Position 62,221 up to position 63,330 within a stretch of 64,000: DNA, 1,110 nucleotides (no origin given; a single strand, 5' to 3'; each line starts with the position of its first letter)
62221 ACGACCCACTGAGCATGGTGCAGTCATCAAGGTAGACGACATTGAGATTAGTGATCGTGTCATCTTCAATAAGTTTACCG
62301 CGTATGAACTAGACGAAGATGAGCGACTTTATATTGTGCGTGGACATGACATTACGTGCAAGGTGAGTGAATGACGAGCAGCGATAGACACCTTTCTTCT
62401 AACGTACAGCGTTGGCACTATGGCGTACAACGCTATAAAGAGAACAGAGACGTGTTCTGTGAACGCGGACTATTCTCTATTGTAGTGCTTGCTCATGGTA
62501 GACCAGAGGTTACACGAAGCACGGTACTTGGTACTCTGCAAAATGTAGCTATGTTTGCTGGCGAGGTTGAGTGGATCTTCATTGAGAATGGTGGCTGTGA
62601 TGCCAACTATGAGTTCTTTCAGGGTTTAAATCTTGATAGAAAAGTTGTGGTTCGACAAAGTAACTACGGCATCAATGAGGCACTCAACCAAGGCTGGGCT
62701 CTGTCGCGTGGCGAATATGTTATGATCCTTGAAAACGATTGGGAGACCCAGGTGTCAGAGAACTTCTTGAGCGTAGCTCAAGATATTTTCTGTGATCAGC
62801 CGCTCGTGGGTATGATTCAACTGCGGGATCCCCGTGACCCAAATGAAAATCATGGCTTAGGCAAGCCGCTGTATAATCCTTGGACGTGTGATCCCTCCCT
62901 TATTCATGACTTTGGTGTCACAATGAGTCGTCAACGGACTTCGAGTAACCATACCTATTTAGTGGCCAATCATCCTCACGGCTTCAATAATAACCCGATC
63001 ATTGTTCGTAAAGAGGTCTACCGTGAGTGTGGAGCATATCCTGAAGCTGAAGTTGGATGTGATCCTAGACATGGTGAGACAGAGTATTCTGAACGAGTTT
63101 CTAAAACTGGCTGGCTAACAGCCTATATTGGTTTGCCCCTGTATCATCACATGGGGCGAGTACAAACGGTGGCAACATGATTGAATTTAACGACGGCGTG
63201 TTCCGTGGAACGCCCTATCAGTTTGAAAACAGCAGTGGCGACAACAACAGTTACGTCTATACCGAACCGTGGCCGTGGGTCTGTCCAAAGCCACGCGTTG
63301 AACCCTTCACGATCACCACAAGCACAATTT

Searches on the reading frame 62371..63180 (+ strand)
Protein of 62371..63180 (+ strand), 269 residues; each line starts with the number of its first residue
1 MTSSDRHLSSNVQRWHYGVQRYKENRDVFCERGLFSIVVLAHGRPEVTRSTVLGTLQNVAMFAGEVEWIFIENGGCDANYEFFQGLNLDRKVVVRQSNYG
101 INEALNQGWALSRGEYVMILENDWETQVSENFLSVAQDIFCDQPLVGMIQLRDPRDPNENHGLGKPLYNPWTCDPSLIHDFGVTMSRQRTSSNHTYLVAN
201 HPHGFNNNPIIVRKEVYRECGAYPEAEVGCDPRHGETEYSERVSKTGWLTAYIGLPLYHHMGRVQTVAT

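Call 20: find_encoding_contigs(protein=window:62371-63180:+, flank=10000, max_places=1)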
Protein window:62371-63180:+ (269 aa): 4 contigs read that carry it; 1 place shown.
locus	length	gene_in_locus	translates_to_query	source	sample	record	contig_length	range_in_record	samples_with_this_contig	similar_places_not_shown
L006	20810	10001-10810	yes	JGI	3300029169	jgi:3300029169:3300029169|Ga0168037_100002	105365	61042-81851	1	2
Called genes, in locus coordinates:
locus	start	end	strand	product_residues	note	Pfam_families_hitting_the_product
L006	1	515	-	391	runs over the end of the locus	PF10127:RlaP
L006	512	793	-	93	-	-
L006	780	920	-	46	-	-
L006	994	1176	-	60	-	-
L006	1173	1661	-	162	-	PF06908:YpsA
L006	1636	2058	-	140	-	-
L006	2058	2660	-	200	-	-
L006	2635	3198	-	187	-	PF00383:dCMP_cyt_deam_1, PF14437:MafB19-deam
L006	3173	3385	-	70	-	-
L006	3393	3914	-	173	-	-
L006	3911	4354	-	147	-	-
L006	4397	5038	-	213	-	-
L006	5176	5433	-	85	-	-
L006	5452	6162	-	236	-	-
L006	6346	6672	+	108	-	-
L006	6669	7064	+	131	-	-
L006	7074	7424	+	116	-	-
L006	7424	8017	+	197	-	-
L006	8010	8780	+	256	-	-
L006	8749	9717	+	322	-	PF13524:Glyco_trans_1_2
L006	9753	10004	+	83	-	PF00166:Cpn10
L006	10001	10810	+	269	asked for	PF00535:Glycos_transf_2 (weak)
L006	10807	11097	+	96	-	-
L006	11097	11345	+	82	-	-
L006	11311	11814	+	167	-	-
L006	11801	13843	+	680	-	PF03237:Terminase_6N (faint), PF17289:Terminase_6C (weak)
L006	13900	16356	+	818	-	-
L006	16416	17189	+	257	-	-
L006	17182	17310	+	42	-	-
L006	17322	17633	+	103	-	-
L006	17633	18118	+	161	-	-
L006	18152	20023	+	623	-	-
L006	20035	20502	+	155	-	-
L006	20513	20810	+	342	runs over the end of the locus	-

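Call 59: search_dna_similar(query=L006:11801-13843:+, collection=phages, mode=protein, max_rows=15)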
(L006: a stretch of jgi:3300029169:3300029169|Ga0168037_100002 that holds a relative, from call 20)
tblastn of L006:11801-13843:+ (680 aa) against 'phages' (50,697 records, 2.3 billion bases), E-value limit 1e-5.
Records with a match: 51; places in all: 51; records where one place covers at least 80% of the query: 2.
Best place of each record, by identity: <60% 51.
By first word of the organism name: Bacillus 42; Staphylococcus 4; Thomasclavelia 2; Microcystis 1; Bacteriophage 1; Lysinibacillus 1.
By host as written in the record: Bacillus subtilis BEST7003 6; Bacillus subtilis subsp. subtilis str. 168 5; Bacillus megaterium Km Sp- 4; Bacillus cereus 4; Bacillus cereus ATCC 27348 4; Bacillus megaterium Km 4; Bacillus anthracis ST-1 4; Bacillus subtilis 4; and 10 more.
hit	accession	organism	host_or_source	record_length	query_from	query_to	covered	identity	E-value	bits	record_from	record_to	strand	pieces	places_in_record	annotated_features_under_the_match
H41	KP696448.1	Bacillus phage Stills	Bacillus megaterium Km Sp-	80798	38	583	80%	24.2%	3e-21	105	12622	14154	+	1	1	terminase large subunit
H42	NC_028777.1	Bacillus phage Stills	Bacillus megaterium Km Sp-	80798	38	583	80%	24.2%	3e-21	105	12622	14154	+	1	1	terminase large subunit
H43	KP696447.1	Bacillus phage Stahl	Bacillus megaterium Km Sp-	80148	38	460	62%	25.9%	1e-19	100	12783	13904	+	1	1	terminase large subunit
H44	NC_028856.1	Bacillus phage Stahl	Bacillus megaterium Km Sp-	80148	38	460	62%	25.9%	1e-19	100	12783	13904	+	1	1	terminase large subunit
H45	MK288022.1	Bacillus phage pW4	Bacillus cereus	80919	60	466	60%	26.4%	8e-22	107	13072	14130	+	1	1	putative terminase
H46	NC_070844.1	Bacillus phage pW4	Bacillus cereus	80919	60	466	60%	26.4%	8e-22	107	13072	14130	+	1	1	putative terminase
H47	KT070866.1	Bacillus phage PBC4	Bacillus cereus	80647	60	466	60%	26.4%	9e-22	107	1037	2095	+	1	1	putative terminase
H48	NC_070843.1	Bacillus phage PBC4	Bacillus cereus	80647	60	466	60%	26.4%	9e-22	107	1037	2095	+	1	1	putative terminase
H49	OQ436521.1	Bacillus phage BSG01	Bacillus cereus ATCC 27348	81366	60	466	60%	26.4%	9e-22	107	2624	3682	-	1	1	terminase-like protein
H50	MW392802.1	Bacillus phage BCPST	Bacillus cereus ATCC 27348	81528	60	466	60%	26.4%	9e-22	107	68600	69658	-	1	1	terminase-like protein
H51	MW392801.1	Bacillus phage BCP6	Bacillus cereus ATCC 27348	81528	60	466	60%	26.4%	9e-22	107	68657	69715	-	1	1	terminase-like protein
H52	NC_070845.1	Bacillus phage BCPST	Bacillus cereus ATCC 27348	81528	60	466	60%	26.4%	9e-22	107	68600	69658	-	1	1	terminase-like protein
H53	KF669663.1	Bacillus phage Staley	Bacillus megaterium Km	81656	38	460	62%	25.2%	1e-19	100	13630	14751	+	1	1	terminase large subunit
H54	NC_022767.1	Bacillus phage Staley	Bacillus megaterium Km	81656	38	460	62%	25.2%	1e-19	100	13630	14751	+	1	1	terminase large subunit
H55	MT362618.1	Microcystis phage MaeS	Microcystis aeruginosa FACHB-942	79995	60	481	62%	25.2%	6e-17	92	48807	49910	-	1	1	hypothetical protein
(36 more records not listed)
